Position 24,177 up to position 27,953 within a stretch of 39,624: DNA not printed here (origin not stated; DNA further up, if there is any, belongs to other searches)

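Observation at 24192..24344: Palindromic ~125-bp element wedged between two convergent genes; both stop codons lie inside an exact 28-bp direct repeat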

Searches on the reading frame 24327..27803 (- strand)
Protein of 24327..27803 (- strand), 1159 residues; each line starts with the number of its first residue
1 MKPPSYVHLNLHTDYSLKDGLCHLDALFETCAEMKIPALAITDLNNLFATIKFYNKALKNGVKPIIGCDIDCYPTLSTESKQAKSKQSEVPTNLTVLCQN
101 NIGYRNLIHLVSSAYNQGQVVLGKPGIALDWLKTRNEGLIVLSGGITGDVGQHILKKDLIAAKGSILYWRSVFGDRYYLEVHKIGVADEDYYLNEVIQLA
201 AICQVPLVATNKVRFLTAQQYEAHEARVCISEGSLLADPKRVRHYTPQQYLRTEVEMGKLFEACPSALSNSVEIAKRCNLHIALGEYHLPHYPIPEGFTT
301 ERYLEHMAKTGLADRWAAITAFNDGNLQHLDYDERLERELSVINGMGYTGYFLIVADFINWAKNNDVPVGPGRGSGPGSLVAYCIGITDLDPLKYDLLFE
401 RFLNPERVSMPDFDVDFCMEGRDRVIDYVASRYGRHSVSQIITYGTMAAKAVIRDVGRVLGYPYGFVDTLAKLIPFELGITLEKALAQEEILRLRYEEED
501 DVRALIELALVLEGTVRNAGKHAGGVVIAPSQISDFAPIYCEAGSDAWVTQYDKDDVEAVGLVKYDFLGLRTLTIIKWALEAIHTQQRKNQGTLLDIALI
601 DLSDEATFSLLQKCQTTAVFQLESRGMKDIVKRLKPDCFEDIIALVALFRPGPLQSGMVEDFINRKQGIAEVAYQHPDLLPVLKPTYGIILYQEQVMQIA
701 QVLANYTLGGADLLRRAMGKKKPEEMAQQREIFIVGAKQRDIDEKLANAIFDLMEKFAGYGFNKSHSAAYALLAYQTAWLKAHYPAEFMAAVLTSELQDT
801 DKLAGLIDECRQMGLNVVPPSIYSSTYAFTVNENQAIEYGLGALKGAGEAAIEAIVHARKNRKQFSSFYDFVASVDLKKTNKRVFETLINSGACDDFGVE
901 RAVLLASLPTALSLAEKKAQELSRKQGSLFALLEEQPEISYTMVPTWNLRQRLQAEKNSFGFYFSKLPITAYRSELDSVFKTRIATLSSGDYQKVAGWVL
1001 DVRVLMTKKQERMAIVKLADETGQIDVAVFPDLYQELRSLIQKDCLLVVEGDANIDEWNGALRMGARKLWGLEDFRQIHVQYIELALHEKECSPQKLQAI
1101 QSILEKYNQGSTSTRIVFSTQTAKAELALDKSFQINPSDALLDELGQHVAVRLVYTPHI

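Call 11: find_homologous_proteins(query=window:24327-27803:-, max_evalue=1e-50)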
Query window:24327-27803:- (1159 aa): 8000 proteins with E <= 1e-50 among 8000 candidates; the best 120 are listed.
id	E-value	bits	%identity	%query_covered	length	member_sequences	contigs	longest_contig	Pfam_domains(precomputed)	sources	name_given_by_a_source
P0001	0.0e+0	2644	100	100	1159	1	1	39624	PF20914.3,PF02811.27,PF14579.13,PF01336.32,PF17657.7,PF07733.19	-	-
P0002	0.0e+0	2273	85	100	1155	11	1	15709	PF20914.3,PF02811.27,PF14579.13,PF01336.32,PF17657.7,PF07733.19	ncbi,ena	-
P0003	0.0e+0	2254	84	100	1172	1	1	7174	PF20914.3,PF02811.27,PF14579.13,PF01336.32,PF17657.7,PF07733.19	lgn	-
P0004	0.0e+0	2242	82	100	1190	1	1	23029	PF20914.3,PF02811.27,PF14579.13,PF01336.32,PF17657.7,PF07733.19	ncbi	-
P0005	0.0e+0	2240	83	100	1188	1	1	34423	PF20914.3,PF02811.27,PF14579.13,PF01336.32,PF17657.7,PF07733.19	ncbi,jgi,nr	ncbi:MAG: polymerase alpha subunit [Gammaproteobacteria bacterium]|jgi:DNA polymerase-3 subunit alph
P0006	0.0e+0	2226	83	100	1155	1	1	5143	PF20914.3,PF02811.27,PF14579.13,PF01336.32,PF17657.7,PF07733.19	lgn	-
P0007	0.0e+0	2149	81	100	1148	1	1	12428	PF20914.3,PF02811.27,PF14579.13,PF01336.32,PF17657.7,PF07733.19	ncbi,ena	-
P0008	0.0e+0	2138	81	100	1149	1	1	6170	PF20914.3,PF02811.27,PF14579.13,PF01336.32,PF17657.7,PF07733.19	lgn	-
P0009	0.0e+0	2049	78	100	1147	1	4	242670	PF20914.3,PF02811.27,PF14579.13,PF01336.32,PF17657.7,PF07733.19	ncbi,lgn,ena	-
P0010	0.0e+0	1959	73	100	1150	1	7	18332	PF20914.3,PF02811.27,PF14579.13,PF01336.32,PF17657.7,PF07733.19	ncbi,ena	-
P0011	0.0e+0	1791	68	100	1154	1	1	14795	PF13742.13,PF02811.27,PF14579.13,PF01336.32,PF17657.7,PF07733.19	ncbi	-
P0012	0.0e+0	1737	88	74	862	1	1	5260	PF20914.3,PF14579.13,PF01336.32,PF17657.7,PF07733.19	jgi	jgi:DNA polymerase-3 subunit alpha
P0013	0.0e+0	1531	84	69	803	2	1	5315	PF20914.3,PF14579.13,PF01336.32,PF17657.7,PF07733.19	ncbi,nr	ncbi:MAG: DNA polymerase III subunit alpha, partial [Gammaproteobacteria bacterium]|nr:DNA polymeras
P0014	0.0e+0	1403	56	99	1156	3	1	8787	PF20914.3,PF02811.27,PF14579.13,PF01336.32,PF17657.7,PF07733.19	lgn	-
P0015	0.0e+0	1391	55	99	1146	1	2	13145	PF20914.3,PF02811.27,PF14579.13,PF01336.32,PF17657.7,PF07733.19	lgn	-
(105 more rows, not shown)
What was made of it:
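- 24324..27803 (-): dnaE (DNA polymerase III alpha subunit), 1159 aa. The ancestral end is at Tyr (24339-24341). Call 11 gives 85% identity and 100% coverage to P0002, with the full Pfam domain set.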

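Call 14: find_encoding_contigs(protein=P0002, flank=10000, max_places=3)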
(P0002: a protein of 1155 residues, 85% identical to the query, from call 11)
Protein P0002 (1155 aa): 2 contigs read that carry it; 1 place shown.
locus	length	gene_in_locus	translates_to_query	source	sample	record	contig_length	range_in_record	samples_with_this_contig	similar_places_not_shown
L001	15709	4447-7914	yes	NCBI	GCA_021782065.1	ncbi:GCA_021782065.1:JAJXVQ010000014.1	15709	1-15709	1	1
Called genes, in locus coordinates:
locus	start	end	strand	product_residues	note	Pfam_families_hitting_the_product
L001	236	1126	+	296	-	PF00701:DHDPS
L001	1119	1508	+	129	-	-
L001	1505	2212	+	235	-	PF01259:SAICAR_synt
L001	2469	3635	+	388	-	PF17767:NAPRTase_N, PF04095:NAPRTase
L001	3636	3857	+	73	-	-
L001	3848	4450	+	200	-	PF01351:RNase_HII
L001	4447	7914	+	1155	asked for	PF02811:PHP, PF07733:DNA_pol3_alpha, PF17657:DNA_pol3_finger, PF14579:HHH_6, PF01336:tRNA_anti-codon, PF20914:DNA_pol_IIIA_C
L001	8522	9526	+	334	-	PF00072:Response_reg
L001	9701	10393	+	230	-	PF01618:MotA_ExbB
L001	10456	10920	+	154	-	PF02472:ExbD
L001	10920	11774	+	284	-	PF06519:TolA, PF13103:TonB_2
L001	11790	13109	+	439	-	PF04052:TolB_N, PF26549:Tricorn_N (weak), PF26550:Tricorn_2nd, PF07676:PD40, PF07676:PD40 (weak), PF26549:Tricorn_N, PF07676:PD40, PF26550:Tricorn_2nd (weak), +2 more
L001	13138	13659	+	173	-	PF00691:OmpA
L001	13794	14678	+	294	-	PF16331:TolA_bind_tri, PF07719:TPR_2 (faint), PF13424:TPR_12 (weak), PF13525:YfiO, PF13432:TPR_16, PF14559:TPR_19, PF13174:TPR_6, PF13428:TPR_14 (weak)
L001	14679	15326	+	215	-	PF04055:Radical_SAM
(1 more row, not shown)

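Call 15: find_encoding_contigs(protein=P0009, flank=10000, max_places=3)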
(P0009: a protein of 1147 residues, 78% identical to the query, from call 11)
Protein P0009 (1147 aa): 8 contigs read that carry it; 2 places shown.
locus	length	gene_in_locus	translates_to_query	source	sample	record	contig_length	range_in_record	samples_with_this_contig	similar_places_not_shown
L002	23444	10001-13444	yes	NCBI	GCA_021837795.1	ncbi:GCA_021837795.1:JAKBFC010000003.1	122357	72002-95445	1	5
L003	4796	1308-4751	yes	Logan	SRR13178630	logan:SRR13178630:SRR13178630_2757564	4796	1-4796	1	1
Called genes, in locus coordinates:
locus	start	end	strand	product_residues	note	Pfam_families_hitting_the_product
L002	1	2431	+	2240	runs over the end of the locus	-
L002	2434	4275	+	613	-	-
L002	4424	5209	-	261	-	PF05708:Peptidase_C92 (weak)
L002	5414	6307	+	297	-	PF00701:DHDPS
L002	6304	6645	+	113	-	-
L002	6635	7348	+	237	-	PF01259:SAICAR_synt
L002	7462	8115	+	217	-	PF00857:Isochorismatase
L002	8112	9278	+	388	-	PF17767:NAPRTase_N, PF04095:NAPRTase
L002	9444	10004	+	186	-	PF01351:RNase_HII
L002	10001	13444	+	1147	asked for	PF02811:PHP, PF07733:DNA_pol3_alpha, PF17657:DNA_pol3_finger, PF14579:HHH_6, PF01336:tRNA_anti-codon, PF20914:DNA_pol_IIIA_C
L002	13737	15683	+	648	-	-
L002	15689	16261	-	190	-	PF12796:Ank_2, PF13606:Ank_3 (faint), PF24521:Ank_KRIT1 (weak), PF13857:Ank_5 (faint), PF00023:Ank (faint), PF13637:Ank_4 (weak)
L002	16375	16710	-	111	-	PF01329:Pterin_4a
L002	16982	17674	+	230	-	PF01618:MotA_ExbB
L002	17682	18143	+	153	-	PF02472:ExbD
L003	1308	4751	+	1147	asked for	PF02811:PHP, PF07733:DNA_pol3_alpha, PF17657:DNA_pol3_finger, PF14579:HHH_6, PF01336:tRNA_anti-codon, PF20914:DNA_pol_IIIA_C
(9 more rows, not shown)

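Call 30: find_encoding_contigs(protein=P0012, flank=10000, max_places=3)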
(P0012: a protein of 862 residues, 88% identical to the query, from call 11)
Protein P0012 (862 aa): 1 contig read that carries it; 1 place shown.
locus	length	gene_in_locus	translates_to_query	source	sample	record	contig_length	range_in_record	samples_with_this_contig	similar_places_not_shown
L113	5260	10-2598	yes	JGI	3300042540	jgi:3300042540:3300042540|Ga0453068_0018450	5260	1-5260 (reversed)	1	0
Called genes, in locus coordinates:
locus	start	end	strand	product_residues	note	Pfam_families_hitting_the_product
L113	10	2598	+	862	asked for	PF07733:DNA_pol3_alpha, PF17657:DNA_pol3_finger, PF14579:HHH_6, PF01336:tRNA_anti-codon, PF20914:DNA_pol_IIIA_C (weak)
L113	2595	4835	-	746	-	PF00989:PAS (faint), PF08448:PAS_4, PF13426:PAS_9 (weak), PF08448:PAS_4, PF02518:HATPase_c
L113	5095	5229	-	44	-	-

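Call 49: find_encoding_contigs(protein=P0003, flank=3000, max_places=2)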
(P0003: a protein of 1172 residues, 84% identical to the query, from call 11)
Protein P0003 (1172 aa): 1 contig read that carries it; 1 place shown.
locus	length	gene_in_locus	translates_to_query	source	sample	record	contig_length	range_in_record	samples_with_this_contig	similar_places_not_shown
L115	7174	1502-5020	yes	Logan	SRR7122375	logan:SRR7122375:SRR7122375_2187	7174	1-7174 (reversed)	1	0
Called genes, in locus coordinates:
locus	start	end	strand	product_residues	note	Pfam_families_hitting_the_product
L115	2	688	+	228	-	?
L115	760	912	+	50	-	-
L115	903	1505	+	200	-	PF01351:RNase_HII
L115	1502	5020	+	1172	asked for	PF02811:PHP, PF07733:DNA_pol3_alpha, PF17657:DNA_pol3_finger, PF14579:HHH_6, PF01336:tRNA_anti-codon, PF20914:DNA_pol_IIIA_C (weak)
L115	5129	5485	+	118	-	-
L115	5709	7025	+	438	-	PF02518:HATPase_c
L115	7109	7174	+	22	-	?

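Call 50: find_encoding_contigs(protein=P0005, flank=3000, max_places=2)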
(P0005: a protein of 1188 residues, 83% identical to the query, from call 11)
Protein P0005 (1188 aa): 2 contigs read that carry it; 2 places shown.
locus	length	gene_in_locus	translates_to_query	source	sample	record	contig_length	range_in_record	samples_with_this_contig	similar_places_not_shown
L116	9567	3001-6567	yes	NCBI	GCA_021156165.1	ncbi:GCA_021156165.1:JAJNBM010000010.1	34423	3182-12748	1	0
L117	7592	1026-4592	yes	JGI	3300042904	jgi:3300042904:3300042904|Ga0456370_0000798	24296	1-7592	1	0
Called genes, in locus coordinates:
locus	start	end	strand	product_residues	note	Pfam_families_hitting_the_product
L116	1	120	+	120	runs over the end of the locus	-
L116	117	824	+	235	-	PF01259:SAICAR_synt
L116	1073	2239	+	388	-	PF17767:NAPRTase_N, PF04095:NAPRTase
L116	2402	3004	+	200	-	PF01351:RNase_HII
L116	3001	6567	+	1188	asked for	PF02811:PHP, PF07733:DNA_pol3_alpha, PF17657:DNA_pol3_finger, PF14579:HHH_6, PF01336:tRNA_anti-codon, PF20914:DNA_pol_IIIA_C (weak)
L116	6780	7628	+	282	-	PF06029:AlkA_N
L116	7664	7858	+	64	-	-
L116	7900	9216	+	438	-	PF02518:HATPase_c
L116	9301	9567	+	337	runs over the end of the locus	PF00072:Response_reg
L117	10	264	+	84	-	PF04095:NAPRTase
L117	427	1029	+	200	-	PF01351:RNase_HII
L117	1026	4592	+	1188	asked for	PF02811:PHP, PF07733:DNA_pol3_alpha, PF17657:DNA_pol3_finger, PF14579:HHH_6, PF01336:tRNA_anti-codon, PF20914:DNA_pol_IIIA_C (weak)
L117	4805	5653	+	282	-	PF06029:AlkA_N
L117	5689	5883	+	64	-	-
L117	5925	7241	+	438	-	PF02518:HATPase_c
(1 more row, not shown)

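Call 51: find_encoding_contigs(protein=P0006, flank=3000, max_places=2)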
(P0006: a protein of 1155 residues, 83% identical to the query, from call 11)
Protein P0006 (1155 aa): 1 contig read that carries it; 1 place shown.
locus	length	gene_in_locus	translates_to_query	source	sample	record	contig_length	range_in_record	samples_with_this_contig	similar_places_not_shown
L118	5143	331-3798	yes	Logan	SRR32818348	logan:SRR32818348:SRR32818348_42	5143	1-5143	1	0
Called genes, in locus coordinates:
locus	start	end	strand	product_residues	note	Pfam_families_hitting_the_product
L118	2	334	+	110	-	?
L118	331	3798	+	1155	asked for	PF02811:PHP, PF07733:DNA_pol3_alpha, PF17657:DNA_pol3_finger, PF14579:HHH_6, PF01336:tRNA_anti-codon, PF20914:DNA_pol_IIIA_C (weak)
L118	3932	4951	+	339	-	-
